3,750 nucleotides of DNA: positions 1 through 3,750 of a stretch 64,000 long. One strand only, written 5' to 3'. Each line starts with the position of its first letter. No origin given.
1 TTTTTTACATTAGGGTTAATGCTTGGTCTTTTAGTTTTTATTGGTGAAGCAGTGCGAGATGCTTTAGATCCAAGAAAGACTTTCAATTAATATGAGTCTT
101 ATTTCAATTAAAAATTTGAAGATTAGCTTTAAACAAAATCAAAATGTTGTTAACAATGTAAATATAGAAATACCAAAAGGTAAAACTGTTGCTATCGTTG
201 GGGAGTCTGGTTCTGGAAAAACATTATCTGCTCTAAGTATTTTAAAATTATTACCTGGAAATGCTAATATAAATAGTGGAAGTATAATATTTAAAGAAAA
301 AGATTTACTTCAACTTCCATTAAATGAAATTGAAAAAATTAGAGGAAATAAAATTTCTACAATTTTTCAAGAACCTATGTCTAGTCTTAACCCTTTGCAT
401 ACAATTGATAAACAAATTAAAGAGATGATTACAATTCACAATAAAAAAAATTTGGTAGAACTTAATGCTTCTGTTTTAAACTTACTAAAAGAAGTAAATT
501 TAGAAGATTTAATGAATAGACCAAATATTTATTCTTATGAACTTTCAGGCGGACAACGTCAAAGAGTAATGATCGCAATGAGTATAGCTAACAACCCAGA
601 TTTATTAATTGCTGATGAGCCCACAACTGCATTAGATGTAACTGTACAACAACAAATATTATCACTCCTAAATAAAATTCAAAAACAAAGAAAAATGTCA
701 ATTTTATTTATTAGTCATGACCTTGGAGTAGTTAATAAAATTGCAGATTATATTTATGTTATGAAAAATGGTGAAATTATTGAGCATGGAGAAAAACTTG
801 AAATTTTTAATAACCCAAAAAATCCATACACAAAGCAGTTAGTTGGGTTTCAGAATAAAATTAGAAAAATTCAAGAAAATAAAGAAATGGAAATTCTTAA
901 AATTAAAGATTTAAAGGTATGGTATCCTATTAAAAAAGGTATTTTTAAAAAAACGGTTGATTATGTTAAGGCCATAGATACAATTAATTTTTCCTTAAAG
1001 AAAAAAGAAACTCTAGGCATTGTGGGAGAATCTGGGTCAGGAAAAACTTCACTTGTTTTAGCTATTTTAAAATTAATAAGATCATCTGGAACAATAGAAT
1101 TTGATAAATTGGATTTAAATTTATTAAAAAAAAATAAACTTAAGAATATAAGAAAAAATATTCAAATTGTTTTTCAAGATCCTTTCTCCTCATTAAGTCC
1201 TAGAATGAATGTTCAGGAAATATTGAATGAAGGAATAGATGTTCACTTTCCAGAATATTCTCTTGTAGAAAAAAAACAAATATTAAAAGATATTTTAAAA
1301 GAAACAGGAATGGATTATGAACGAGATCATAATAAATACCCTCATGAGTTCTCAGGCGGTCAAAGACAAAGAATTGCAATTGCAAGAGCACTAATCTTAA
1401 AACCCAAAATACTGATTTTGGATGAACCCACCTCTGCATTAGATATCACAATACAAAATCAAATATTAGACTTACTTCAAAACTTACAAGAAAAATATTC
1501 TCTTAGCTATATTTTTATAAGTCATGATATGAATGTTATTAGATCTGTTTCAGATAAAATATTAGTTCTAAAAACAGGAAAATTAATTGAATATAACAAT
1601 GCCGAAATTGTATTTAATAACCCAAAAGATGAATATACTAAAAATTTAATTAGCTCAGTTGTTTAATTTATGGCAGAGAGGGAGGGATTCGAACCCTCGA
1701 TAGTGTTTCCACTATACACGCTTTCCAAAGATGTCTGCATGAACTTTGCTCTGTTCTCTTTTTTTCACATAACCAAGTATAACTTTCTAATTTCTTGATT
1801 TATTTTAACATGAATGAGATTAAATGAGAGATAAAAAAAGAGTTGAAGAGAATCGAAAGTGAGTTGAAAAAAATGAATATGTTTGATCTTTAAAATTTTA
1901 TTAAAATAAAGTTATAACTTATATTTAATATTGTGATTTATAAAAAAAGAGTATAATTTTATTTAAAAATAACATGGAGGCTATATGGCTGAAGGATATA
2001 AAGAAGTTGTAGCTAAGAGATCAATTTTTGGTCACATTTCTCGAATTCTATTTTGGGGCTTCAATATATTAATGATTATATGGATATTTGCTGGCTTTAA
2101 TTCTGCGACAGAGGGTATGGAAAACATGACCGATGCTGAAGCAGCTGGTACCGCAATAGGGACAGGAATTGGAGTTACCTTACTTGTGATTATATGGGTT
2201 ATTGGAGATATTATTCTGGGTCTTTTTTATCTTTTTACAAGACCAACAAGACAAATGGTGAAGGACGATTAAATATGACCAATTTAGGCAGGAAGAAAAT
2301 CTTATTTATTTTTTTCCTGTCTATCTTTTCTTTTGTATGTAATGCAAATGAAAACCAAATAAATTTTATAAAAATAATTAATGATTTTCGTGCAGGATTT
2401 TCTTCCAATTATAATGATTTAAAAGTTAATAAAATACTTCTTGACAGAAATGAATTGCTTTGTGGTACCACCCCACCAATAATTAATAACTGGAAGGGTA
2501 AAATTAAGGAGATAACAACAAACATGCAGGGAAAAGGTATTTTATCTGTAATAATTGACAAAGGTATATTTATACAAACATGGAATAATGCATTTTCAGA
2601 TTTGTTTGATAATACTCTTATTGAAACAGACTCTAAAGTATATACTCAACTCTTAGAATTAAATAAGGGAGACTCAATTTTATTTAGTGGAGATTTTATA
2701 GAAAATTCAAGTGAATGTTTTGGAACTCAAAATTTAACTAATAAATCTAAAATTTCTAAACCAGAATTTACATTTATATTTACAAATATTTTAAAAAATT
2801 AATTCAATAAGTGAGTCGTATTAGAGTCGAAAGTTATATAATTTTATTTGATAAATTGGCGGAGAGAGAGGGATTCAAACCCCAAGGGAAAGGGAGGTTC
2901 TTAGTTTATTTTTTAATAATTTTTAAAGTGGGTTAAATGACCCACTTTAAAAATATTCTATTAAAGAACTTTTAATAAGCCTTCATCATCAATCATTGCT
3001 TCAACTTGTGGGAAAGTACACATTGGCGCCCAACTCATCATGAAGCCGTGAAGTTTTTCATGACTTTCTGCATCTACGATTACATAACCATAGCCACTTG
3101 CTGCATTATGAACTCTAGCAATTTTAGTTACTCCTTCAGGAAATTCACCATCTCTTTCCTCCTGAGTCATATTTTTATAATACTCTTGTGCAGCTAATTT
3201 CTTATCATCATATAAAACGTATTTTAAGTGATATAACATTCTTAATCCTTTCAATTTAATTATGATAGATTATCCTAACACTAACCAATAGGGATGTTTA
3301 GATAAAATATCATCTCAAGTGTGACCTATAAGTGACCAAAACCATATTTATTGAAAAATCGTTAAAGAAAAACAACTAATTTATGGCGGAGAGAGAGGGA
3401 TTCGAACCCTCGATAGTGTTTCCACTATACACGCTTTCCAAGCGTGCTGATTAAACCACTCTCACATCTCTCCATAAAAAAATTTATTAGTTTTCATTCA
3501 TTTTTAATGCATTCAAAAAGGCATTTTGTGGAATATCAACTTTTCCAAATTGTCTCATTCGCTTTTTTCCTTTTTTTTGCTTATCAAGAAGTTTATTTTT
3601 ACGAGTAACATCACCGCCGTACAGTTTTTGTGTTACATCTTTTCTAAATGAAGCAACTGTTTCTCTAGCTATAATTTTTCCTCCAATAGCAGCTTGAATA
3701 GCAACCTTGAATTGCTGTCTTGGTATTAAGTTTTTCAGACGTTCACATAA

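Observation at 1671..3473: Two tandem, integrase-less mini-islands stacked at tRNA-Ser(GGA), each bounded by a direct copy of the tRNA 3' end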

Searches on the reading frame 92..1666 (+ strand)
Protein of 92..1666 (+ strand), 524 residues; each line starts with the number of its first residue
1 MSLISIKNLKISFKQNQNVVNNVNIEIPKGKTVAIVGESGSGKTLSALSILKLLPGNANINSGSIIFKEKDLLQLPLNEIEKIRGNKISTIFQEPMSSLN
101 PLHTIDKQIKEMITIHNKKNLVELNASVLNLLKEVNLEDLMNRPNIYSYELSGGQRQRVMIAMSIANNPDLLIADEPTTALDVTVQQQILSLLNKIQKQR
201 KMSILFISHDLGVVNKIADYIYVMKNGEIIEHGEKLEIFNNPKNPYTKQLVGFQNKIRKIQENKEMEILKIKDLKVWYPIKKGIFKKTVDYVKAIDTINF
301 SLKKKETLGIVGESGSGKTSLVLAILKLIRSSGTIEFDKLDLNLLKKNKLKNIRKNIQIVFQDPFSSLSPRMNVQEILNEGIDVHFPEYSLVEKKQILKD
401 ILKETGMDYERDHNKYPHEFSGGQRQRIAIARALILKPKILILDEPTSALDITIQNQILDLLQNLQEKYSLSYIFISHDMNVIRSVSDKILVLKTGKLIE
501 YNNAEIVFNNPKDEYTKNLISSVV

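Call 7: search_protein_families(library=pfam, proteins=[window:92-1666:+], max_evalue=0.1)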
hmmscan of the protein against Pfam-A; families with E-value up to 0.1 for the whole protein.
window:92-1666:+ (524 aa): 40 families (the best 25 are shown)
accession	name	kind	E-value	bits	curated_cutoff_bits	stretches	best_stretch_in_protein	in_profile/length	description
PF00005.33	ABC_tran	-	2.9e-64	216.2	25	2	296-448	2-137/137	ABC transporter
PF02463.25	SMC_N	-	2.7e-15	56.8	40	2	22-225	17-213/220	RecF/RecN/SMC N terminal domain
PF13304.12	AAA_21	-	2e-11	45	27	2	368-483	180-303/304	AAA domain, putative AbiEii toxin, Type IV TA system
PF13401.12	AAA_22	-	1.9e-09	38.4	27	2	309-476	9-121/130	AAA domain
PF08352.17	oligo_HPY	-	6.3e-08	33.3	27.1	1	230-259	1-30/65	Oligopeptide/dipeptide transporter, C-terminal region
PF13555.12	AAA_29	-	5.6e-07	29.6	27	1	301-337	18-54/61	P-loop containing region of AAA domain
PF13191.12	AAA_16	-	3.2e-06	28.2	32.6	1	309-336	28-59/167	AAA ATPase domain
PF04851.21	ResIII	-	1.1e-05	25.9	22.5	1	18-94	10-90/164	Type III restriction enzyme, res subunit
PF20703.3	nSTAND1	-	3.3e-05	24.1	27.1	1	295-324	23-52/379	Novel STAND NTPase 1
PF20720.3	nSTAND3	-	3.7e-05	23.9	27.2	1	294-340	6-51/155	Novel STAND NTPase 3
PF13479.12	AAA_24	-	8e-05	23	27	0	30-50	2-22/195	AAA domain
PF12775.13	AAA_7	-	9.1e-05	22.5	25.8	0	285-330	13-58/181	P-loop containing dynein motor region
PF19993.5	DO-GTPase2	-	0.00032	20.9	27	1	307-334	2-28/226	Double-GTPase 2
PF05729.18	NACHT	-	0.00033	21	26.7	0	308-332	3-27/167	NACHT domain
PF07728.20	AAA_5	-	0.00037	20.9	22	0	310-331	4-26/139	AAA domain (dynein-related subfamily)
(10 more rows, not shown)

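Call 21: find_encoding_contigs(protein=window:92-1666:+, flank=10000, max_places=10)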
Protein window:92-1666:+ (524 aa): no gene with exactly this product is on record in the collection.

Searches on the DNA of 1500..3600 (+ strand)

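Call 9: search_dna_similar(query=window:1600-3500:+, collection=phages, mode=distant, max_evalue=0.01, max_rows=30)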
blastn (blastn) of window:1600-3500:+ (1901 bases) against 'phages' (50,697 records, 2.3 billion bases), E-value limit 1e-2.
Records with a match: 28; places in all: 32; records where one place covers at least 80% of the query: 0.
Best place of each record, by identity: >=99% 7; 90-95% 1; 80-90% 7; 60-80% 13.
By first word of the organism name: Salmonella 8; Bacillus 4; Microbacterium 4; Staphylococcus 3; Acinetobacter 2; Listeria 2; uncultured 1; Hafnia 1; Bacteriophage 1; Thermus 1; and 1 more.
By host as written in the record: - 4; Salmonella enterica subsp. enterica serovar Typhimurium 4; Bacillus sp. MGK1 2; Bacillus anthracis 2; Staphylococcus aureus 2; Microbacterium paraoxydans NRRL B-14843 2; Salmonella enterica 2; Salmonella enterica subsp. enterica serovar Kentucky 1; and 9 more.
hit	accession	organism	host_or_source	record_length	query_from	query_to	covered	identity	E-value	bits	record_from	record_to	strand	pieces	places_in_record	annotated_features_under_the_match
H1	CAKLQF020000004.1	Acinetobacter phage MD-2021a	not known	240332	50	1875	9%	78.9%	8e-12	134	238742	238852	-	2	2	tRNA-Ser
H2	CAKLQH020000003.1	Acinetobacter phage MD-2021a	not known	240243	50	1875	9%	78.9%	8e-12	134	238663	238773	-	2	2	tRNA-Ser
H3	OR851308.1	Salmonella phage S.Kent 1-2-1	Salmonella enterica subsp. enterica ...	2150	70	1877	9%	80.4%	7e-13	138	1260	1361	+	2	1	record has no annotation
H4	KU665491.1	Bacillus phage Mgbh1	Bacillus sp. MGK1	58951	72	1845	6%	80.8%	9e-5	107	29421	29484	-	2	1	none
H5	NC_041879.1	Bacillus phage Mgbh1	Bacillus sp. MGK1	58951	72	1845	6%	80.8%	9e-5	107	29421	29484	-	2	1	none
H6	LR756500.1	uncultured phage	metagenomic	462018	1150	1258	6%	73.7%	3e-4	55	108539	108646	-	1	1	record has no annotation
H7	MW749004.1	Hafnia phage vB_HpaM_Zyzzx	Hafnia paralvei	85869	1783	1880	5%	73.0%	1e-3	53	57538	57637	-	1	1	tRNA-Ser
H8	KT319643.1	Listeria phage WIL-3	Listeria innocua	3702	1788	1880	5%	75.8%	5e-8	66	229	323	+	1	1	record has no annotation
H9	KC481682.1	Bacillus phage vB_BanS-Tsamsa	Bacillus anthracis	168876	1789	1883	5%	72.6%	1e-3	53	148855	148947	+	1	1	tRNA-Ser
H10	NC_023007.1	Bacillus phage vB_BanS-Tsamsa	Bacillus anthracis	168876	1789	1883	5%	72.6%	1e-3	53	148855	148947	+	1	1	tRNA-Ser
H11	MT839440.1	Bacteriophage sp.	human fecal samples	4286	1787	1877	5%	75.3%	7e-6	59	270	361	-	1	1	record has no annotation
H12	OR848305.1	Listeria phage LM 4-14-1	Listeria monocytogenes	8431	1788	1875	5%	74.4%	3e-5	57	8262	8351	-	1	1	record has no annotation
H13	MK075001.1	Staphylococcus phage phiSP15-1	Staphylococcus pseudintermedius 14-29-15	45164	1788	1875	5%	73.9%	4e-3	51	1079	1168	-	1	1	repeat_region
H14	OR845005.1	Staphylococcus phage SA 1306 Kay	Staphylococcus aureus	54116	1788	1874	5%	74.7%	3e-4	54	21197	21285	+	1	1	record has no annotation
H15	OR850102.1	Staphylococcus phage SA 1298 Kay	Staphylococcus aureus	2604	1788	1874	5%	74.7%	3e-4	54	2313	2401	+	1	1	record has no annotation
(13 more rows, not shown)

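Call 40: search_rna_families(source=window, start=1500, end=3600, threshold=evalue, max_evalue=1)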
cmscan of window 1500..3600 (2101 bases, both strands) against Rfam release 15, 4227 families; matches with E-value up to 1: 6.
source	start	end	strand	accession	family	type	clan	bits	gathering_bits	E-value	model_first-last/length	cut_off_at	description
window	3387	3473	-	RF00005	tRNA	Gene; tRNA;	CL00001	54.9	29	1.5e-10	1-71/71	no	tRNA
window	3387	3429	+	RF04351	Plastid-psbl-rps4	Cis-reg;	-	38.1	68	6.2e-06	1-53/53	no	Plastid-psbl-rps4 3UTR RNA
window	1674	1716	+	RF04351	Plastid-psbl-rps4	Cis-reg;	-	30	68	0.00096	1-53/53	no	Plastid-psbl-rps4 3UTR RNA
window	3485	3544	-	RF02304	TtnuCD29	Gene; snRNA; snoRNA; CD-box;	-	26.4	90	0.69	1-78/78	no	Tetrahymena snoRNA TtnuCD29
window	2216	2278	-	RF00066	U7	Gene; snRNA;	-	19.4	34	0.33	1-62/62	no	U7 small nuclear RNA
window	1682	1699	-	RF00023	tmRNA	Gene;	CL00001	15.1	47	0.0017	346-363/374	no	transfer-messenger RNA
